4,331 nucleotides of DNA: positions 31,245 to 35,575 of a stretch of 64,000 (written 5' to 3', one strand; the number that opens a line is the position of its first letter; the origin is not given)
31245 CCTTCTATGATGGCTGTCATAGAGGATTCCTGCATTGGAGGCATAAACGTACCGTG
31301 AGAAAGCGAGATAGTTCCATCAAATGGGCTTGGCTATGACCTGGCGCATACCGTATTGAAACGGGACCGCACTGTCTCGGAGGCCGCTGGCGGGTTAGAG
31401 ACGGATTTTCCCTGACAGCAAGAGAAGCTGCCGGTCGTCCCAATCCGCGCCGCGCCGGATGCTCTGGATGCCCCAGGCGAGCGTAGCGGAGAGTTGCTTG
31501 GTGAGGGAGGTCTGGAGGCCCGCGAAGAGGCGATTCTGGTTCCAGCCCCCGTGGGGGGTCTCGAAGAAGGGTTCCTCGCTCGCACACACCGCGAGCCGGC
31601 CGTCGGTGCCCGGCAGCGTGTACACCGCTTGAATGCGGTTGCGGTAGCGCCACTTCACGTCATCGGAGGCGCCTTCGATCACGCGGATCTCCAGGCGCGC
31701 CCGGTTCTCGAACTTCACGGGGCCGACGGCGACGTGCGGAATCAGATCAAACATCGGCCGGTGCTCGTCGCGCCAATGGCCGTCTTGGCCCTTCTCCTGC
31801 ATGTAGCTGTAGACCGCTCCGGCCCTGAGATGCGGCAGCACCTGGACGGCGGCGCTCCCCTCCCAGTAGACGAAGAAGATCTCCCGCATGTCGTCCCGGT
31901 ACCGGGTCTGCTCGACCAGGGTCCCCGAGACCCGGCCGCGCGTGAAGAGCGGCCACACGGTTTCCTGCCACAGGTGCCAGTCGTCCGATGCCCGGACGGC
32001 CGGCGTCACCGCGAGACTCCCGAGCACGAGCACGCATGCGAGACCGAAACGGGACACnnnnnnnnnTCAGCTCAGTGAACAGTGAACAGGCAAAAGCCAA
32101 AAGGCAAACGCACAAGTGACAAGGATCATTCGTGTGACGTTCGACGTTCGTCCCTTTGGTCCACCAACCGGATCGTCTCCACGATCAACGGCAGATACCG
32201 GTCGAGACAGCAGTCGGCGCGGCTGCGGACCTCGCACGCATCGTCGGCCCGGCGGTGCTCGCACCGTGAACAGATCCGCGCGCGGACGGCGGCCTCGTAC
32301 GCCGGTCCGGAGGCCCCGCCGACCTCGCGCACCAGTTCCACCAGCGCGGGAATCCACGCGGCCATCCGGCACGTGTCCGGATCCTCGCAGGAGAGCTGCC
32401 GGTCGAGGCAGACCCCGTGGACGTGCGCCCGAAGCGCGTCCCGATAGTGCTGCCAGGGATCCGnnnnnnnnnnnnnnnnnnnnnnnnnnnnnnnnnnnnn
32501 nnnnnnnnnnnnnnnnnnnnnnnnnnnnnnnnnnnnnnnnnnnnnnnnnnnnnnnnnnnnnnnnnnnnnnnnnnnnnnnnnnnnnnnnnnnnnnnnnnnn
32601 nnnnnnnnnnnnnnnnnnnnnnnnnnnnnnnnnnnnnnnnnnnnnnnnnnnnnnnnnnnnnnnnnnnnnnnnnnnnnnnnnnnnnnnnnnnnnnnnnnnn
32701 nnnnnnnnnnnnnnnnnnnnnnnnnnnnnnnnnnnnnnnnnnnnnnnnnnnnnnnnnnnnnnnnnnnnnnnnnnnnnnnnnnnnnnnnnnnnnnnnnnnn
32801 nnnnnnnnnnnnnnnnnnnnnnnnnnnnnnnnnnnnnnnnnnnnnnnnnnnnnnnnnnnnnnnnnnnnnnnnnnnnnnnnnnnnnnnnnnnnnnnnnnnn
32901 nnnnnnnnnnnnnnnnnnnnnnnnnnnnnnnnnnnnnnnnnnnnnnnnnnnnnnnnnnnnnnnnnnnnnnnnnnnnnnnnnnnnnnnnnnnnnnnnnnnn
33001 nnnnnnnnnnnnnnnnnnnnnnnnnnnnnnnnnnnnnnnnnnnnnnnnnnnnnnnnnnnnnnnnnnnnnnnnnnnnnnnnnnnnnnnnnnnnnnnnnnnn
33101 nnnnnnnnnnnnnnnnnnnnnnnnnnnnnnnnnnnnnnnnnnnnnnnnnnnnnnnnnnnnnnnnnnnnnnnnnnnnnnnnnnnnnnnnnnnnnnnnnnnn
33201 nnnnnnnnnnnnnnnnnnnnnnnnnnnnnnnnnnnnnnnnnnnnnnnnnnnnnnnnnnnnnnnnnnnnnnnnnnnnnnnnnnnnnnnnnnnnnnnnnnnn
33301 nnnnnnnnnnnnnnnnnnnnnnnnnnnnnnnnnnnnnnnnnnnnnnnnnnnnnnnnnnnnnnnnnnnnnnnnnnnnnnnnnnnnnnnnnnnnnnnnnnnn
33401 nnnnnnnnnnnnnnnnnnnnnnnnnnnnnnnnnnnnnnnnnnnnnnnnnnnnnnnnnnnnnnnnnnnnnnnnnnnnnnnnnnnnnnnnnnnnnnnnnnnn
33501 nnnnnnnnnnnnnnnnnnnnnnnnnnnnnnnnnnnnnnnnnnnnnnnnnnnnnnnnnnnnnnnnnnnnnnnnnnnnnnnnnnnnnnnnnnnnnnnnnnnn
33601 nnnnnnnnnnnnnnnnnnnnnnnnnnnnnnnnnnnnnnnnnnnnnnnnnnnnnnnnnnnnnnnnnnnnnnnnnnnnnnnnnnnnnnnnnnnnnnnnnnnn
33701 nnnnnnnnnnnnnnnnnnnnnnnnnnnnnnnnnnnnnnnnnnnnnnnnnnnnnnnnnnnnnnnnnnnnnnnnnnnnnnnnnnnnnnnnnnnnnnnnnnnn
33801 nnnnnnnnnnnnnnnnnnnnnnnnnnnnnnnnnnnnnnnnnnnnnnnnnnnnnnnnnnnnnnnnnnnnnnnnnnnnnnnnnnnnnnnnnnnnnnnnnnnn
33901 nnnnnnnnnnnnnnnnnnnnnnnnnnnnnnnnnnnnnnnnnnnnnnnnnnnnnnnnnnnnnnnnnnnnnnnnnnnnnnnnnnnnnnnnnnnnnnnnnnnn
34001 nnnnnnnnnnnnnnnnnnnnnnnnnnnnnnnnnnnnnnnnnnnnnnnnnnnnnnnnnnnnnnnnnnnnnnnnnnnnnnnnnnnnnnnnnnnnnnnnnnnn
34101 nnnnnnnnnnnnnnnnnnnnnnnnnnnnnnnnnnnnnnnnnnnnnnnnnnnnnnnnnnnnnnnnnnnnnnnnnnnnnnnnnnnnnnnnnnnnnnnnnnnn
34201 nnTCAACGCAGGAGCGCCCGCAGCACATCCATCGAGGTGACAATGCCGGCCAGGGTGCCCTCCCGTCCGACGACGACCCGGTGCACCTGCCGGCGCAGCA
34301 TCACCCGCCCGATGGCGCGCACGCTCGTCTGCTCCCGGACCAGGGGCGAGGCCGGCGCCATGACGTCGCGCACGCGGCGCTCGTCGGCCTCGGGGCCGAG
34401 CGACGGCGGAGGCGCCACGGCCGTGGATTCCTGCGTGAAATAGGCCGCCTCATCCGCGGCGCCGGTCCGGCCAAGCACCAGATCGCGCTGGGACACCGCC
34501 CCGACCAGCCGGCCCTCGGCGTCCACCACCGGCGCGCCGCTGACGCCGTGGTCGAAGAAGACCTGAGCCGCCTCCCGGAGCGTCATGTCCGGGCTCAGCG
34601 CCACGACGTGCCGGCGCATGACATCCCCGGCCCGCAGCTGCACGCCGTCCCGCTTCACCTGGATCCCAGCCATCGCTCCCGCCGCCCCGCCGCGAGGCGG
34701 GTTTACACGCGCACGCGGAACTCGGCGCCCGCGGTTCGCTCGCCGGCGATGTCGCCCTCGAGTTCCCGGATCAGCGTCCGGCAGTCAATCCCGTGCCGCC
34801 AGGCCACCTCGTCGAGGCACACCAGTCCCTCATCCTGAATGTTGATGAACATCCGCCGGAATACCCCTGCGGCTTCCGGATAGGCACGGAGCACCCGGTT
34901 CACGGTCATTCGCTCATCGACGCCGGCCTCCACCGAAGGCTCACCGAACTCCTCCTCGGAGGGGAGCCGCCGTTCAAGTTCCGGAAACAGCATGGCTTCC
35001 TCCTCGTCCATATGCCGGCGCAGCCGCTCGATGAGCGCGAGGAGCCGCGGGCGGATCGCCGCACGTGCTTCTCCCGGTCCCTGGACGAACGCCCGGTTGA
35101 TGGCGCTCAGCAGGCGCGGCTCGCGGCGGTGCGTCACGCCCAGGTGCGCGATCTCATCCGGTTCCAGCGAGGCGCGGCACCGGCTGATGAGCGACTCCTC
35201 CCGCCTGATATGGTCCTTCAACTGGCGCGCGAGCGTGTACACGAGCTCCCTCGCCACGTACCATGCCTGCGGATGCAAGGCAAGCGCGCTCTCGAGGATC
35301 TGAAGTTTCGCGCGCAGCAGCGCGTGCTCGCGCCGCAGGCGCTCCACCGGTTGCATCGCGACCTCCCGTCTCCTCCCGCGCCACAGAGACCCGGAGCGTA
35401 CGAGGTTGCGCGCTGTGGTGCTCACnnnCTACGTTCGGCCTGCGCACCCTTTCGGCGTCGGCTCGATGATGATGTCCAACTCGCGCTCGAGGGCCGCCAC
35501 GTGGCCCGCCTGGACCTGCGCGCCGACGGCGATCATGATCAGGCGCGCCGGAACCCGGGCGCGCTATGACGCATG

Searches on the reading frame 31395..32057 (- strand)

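Call 42: search_protein_families(library=pfam, proteins=[window:31395-32057:-], max_evalue=0.00001)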
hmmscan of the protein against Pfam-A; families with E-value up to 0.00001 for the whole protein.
window:31395-32057:- (220 aa): 1 family
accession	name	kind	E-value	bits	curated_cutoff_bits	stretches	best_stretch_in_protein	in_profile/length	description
PF10677.15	DUF2490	-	5.2e-24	85.4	29.8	1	42-207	16-184/186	Protein of unknown function (DUF2490)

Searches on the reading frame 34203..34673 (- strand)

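Call 42: search_protein_families(library=pfam, proteins=[window:34203-34673:-], max_evalue=0.00001)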
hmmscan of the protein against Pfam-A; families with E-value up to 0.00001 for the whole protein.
window:34203-34673:- (156 aa): 1 family
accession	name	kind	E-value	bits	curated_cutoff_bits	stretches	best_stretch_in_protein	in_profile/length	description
PF00571.33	CBS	-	2.9e-27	95.2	24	2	15-66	1-52/57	CBS domain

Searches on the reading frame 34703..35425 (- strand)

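Call 42: search_protein_families(library=pfam, proteins=[window:34703-35425:-], max_evalue=0.00001)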
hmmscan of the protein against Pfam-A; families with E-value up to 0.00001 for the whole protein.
window:34703-35425:- (240 aa): 1 family
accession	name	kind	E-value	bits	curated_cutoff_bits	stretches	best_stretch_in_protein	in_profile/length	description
PF01814.28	Hemerythrin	-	1.9e-12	48.2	25.3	1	21-80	65-123/127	Hemerythrin HHE cation binding domain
